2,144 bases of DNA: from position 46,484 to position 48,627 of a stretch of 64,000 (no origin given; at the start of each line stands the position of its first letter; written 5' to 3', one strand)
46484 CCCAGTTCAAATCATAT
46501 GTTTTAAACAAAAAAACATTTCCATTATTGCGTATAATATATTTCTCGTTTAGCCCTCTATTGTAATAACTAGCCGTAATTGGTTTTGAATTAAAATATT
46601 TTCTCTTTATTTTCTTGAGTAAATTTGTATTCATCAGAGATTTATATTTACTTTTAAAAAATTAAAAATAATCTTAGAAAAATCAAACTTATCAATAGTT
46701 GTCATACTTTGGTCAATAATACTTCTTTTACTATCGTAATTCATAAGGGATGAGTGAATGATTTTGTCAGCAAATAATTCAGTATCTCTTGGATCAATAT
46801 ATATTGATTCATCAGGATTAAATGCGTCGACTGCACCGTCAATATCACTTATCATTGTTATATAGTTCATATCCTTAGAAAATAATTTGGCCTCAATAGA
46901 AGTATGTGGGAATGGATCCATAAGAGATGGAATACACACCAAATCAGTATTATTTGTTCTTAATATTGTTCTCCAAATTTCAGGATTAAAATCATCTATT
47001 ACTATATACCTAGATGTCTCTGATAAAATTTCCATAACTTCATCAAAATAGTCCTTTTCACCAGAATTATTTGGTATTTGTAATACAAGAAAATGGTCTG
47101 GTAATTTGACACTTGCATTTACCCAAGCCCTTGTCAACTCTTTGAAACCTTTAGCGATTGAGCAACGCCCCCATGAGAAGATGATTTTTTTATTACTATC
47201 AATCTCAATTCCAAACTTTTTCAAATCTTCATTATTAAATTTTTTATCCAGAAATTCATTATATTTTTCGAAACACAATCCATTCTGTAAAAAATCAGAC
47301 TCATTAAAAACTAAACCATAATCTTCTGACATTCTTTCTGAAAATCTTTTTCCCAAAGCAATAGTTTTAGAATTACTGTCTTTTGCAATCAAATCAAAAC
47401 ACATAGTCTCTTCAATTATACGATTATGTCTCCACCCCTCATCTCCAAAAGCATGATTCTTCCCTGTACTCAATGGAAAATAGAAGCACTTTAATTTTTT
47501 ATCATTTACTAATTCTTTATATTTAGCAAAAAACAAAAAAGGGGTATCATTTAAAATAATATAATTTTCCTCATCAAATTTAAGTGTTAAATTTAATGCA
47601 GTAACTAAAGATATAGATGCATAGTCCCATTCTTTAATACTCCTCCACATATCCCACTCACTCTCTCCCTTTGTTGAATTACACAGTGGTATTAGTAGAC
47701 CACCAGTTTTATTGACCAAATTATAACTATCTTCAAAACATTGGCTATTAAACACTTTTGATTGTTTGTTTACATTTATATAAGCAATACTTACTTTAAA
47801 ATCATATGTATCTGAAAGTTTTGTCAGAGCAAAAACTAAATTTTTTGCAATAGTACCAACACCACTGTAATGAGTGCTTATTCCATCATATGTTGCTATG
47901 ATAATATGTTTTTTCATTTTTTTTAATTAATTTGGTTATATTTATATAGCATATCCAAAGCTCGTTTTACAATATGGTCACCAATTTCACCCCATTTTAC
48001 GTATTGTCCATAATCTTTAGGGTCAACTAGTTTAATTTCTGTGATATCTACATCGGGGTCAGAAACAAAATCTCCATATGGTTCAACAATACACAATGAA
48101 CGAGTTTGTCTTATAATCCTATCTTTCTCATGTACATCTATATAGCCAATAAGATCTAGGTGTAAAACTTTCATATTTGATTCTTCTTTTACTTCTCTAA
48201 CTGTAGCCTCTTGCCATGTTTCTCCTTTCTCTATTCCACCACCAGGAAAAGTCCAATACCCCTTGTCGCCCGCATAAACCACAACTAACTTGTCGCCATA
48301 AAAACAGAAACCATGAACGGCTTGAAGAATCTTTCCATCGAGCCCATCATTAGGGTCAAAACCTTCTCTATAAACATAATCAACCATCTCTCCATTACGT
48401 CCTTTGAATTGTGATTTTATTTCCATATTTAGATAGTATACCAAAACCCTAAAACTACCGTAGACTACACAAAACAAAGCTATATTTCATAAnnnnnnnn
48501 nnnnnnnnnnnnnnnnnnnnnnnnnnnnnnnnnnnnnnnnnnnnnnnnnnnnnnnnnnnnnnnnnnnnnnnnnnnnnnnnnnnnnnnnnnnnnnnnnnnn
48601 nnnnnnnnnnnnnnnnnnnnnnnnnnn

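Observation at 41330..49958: Glycosylation cluster with GT2-GT9 fusion enzyme and a tandemly duplicated Nudix-hydrolase plus APH-like kinase pair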

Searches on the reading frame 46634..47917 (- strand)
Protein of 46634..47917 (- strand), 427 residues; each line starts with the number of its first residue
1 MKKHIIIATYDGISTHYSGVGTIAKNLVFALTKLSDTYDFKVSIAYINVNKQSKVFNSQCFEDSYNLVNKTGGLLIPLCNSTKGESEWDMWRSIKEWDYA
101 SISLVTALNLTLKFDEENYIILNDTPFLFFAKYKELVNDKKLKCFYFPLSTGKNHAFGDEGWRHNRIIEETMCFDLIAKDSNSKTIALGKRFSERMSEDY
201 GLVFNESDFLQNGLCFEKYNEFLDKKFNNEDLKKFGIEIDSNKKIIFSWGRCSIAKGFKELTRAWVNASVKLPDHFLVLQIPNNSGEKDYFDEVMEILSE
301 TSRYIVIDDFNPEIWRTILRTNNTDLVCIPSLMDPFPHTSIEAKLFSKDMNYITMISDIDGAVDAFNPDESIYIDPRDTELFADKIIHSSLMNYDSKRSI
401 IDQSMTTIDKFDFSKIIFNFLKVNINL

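Call 3: search_protein_families(library=pfam, proteins=[window:46634-47917:-], max_evalue=0.01)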
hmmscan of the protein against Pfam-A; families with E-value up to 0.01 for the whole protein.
window:46634-47917:- (427 aa): 1 family
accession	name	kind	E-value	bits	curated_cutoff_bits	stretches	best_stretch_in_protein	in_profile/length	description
PF00534.26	Glycos_transf_1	-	3.7e-06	27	26.4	1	232-388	4-154/172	Glycosyl transferases group 1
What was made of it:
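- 46634..47917 (-): Divergent GT-B glycosyltransferase ('GT4-like', 427 aa). First core gene of the module. PF00534 scores 27.0 bits against a cut-off of 26.4 (call 3).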

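Call 4: search_protein_families(library=ncbifam, proteins=[window:46634-47917:-], max_evalue=0.01)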
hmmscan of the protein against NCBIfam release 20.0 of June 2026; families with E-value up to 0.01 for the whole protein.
window:46634-47917:- (427 aa): 3 families
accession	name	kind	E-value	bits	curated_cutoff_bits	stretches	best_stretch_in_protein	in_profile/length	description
NF047684.1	TeichurnBiosyTuaC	equivalog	5.7e-05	22.2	550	1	182-398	165-360/391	teichuronic acid biosynthesis protein TuaC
TIGR04157.1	glyco_rSAM_CFB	subfamily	0.00011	21.4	400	1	182-279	170-263/406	TIGR04157 family glycosyltransferase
NF012028.0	PRK15484.1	subfamily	0.00096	18.3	618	1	202-345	158-299/380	lipopolysaccharide N-acetylglucosaminyltransferase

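Call 28: search_solved_structures(query=window:46634-47917:-, max_evalue=1)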
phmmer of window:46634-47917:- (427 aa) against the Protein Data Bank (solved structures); distinct sequences matched with E-value up to 1: 2.
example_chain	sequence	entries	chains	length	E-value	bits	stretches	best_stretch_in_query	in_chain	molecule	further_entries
5j3r_A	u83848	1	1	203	0.57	12.2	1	224-287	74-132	Monothiol glutaredoxin-6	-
3l4n_A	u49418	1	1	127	0.87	11.6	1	233-287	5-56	Monothiol glutaredoxin-6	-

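Call 73: search_protein_families(library=phrogs, proteins=[window:46634-47917:-], max_evalue=0.001)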
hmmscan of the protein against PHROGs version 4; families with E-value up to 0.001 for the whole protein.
window:46634-47917:- (427 aa): 0 families

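Call 74: search_protein_families(library=padloc, proteins=[window:46634-47917:-], max_evalue=0.001)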
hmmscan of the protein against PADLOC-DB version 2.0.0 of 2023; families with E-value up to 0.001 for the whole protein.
window:46634-47917:- (427 aa): 0 families

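Call 79: search_solved_structures(query=A5, max_evalue=1, show_alignments=1)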
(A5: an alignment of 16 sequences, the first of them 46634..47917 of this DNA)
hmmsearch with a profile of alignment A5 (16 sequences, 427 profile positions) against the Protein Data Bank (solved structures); distinct sequences matched with E-value up to 1: 36.
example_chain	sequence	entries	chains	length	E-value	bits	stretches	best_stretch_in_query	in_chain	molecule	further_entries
3fro_A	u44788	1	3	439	0.00029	22.9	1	323-423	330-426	GlgA glycogen synthase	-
2bis_A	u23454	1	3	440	0.00029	22.9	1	323-423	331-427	GLGA GLYCOGEN SYNTHASE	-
3l01_A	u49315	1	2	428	0.00032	22.8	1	323-422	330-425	GlgA glycogen synthase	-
9m88_C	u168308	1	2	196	0.0047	18.9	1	323-409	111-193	Glycogen synthase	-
2bfw_A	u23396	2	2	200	0.0049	18.9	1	323-409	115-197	GLGA GLYCOGEN SYNTHASE | PGS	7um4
6me2_A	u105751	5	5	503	0.0058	18.6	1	323-414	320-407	chimera protein of Melatonin receptor type 1A and GlgA glycogen synthase | Fusion protein of Melatonin receptor type 1A and GlgA glycogen synthase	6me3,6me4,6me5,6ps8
6kuw_A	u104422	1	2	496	0.0092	18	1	323-414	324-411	Alpha-2C adrenergic receptor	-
7w41_A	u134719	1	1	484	0.0098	17.9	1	323-412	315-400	Gastrin-releasing peptide receptor,GlgA glycogen synthase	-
6hll_A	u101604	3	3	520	0.011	17.7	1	323-412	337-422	Substance-P receptor,GlgA glycogen synthase,Substance-P receptor | Substance-P receptor,Substance-P receptor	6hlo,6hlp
6kp6_A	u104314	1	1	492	0.011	17.6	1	323-412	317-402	Muscarinic acetylcholine receptor M4,GlgA glycogen synthase,Muscarinic acetylcholine recep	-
6e59_A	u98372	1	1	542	0.012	17.6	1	323-412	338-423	Substance-P receptor, GlgA glycogen synthase, Substance-P receptor chimera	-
6kqi_A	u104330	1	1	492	0.012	17.5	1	323-412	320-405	Cannabinoid receptor 1,GlgA glycogen synthase,Cannabinoid receptor 1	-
5u09_A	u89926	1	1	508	0.013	17.5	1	323-412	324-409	Cannabinoid receptor 1,GlgA glycogen synthase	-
6v9s_A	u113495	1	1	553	0.013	17.5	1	323-412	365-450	Orexin receptor type 1,GlgA glycogen synthase chimera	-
4zj8_A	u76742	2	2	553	0.013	17.5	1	323-412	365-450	human OX1R fusion protein to P.abysii glycogen synthase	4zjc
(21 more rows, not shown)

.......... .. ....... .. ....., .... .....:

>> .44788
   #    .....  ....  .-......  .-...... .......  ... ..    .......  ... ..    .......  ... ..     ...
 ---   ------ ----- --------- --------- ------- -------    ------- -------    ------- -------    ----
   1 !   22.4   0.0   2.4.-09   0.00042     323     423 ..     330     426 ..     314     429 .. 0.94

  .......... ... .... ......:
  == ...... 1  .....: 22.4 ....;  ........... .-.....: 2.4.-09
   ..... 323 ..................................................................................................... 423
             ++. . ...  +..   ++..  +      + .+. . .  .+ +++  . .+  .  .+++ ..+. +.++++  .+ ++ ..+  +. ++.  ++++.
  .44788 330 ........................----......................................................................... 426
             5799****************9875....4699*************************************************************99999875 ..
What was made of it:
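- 46634..47917 (-): A profile of orthologs best matches the C-terminal part of Pyrococcus GlgA in the PDB, E 3e-4 (call 79).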

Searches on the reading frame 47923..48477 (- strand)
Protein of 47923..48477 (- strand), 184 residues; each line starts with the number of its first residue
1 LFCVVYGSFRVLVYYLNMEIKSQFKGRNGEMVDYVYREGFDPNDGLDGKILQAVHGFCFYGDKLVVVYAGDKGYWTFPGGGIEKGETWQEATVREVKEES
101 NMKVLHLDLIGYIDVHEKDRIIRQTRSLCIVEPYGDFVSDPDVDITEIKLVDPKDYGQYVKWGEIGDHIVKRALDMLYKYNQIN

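Call 3: search_protein_families(library=pfam, proteins=[window:47923-48477:-], max_evalue=0.01)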
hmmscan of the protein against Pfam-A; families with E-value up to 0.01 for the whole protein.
window:47923-48477:- (184 aa): 1 family
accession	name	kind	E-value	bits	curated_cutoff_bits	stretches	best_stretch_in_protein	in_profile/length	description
PF00293.34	NUDIX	-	7.6e-12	45.8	21.1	1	70-158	26-119/134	NUDIX domain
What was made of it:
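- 47923..48426 (-): Nudix hydrolase paralog 1 (167 aa from the ATG). Accessory gene. PF00293 7.6e-12 (call 3).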

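Call 4: search_protein_families(library=ncbifam, proteins=[window:47923-48477:-], max_evalue=0.01)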
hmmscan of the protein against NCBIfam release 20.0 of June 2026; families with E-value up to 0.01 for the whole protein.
window:47923-48477:- (184 aa): 21 families
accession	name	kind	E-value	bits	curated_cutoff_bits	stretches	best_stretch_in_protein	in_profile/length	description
TIGR02705.1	nudix_YtkD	equivalog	1.8e-09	37.4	154.4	1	53-122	26-94/156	RNA deprotection pyrophosphohydrolase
NF008044.0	PRK10776.1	equivalog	8.1e-09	35.5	148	1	73-123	31-81/130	8-oxo-dGTP diphosphatase MutT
TIGR00586.1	mutt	equivalog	3.1e-08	33.7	97.9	1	74-120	33-79/129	8-oxo-dGTP diphosphatase MutT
NF001935.0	PRK00714.1-2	equivalog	1.3e-07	31.3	259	1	36-111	3-69/183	RNA pyrophosphohydrolase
NF006530.0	PRK08999.1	equivalog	1.3e-07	31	245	1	72-108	32-68/315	Nudix family hydrolase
NF041652.1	Nud_hyd_Dein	equivalog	9.3e-07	29.2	200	1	70-165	40-136/152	Nudix hydrolase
NF001938.0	PRK00714.1-5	equivalog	2.4e-06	27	116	1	68-104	40-76/172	RNA pyrophosphohydrolase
NF007834.0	PRK10546.1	equivalog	3e-06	27.1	156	1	71-122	28-79/135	pyrimidine (deoxy)nucleoside triphosphate diphosphatase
NF001936.0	PRK00714.1-3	equivalog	3.1e-06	27.2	118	1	72-102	34-64/155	RNA pyrophosphohydrolase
NF001937.0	PRK00714.1-4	equivalog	5.8e-06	26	139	1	72-116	30-74/161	RNA pyrophosphohydrolase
NF003785.0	PRK05379.1-1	equivalog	7.2e-06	25.4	418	1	70-182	225-334/347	bifunctional nicotinamide-nucleotide adenylyltransferase/Nudix hydroxylase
NF006961.0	PRK09438.1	equivalog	6.1e-05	22.5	103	1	64-106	23-65/151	dihydroneopterin triphosphate diphosphatase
NF003788.0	PRK05379.1-5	equivalog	7.7e-05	22.1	354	1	71-115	236-280/351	bifunctional nicotinamide-nucleotide adenylyltransferase/Nudix hydroxylase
NF012016.0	PRK15472.1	equivalog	8.2e-05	22.3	95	1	72-105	30-63/141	nucleoside triphosphatase NudI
NF003786.0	PRK05379.1-2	equivalog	8.6e-05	21.9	397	1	71-114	241-284/354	bifunctional nicotinamide-nucleotide adenylyltransferase/Nudix hydroxylase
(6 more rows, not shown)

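Call 73: search_protein_families(library=phrogs, proteins=[window:47923-48477:-], max_evalue=0.001)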
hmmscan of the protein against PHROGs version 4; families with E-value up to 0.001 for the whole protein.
window:47923-48477:- (184 aa): 7 families
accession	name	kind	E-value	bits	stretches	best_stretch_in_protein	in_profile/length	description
phrog_1198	-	other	5.2e-12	47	1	62-143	49-134/253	MutT/NUDIX hydrolase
phrog_1185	-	other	1.7e-07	32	1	66-117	172-223/301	nudix hydrolase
phrog_19657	-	other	7.4e-07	30.3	1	71-114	57-103/176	nudix hydrolase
phrog_25541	-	unknown function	3.2e-06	27.8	1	54-114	77-137/210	-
phrog_15528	-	head and packaging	1.1e-05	25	1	53-106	523-576/794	portal protein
phrog_6216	-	unknown function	2.9e-05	24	1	60-103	11-54/545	-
phrog_10313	-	other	3.1e-05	24.8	1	64-101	29-66/159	nudix hydrolase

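Call 74: search_protein_families(library=padloc, proteins=[window:47923-48477:-], max_evalue=0.001)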
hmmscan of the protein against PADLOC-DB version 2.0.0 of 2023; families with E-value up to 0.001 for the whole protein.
window:47923-48477:- (184 aa): 1 family
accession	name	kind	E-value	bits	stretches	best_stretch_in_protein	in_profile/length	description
PDLC04899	PDC-S07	-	7.2e-11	39.9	1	72-127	32-87/135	-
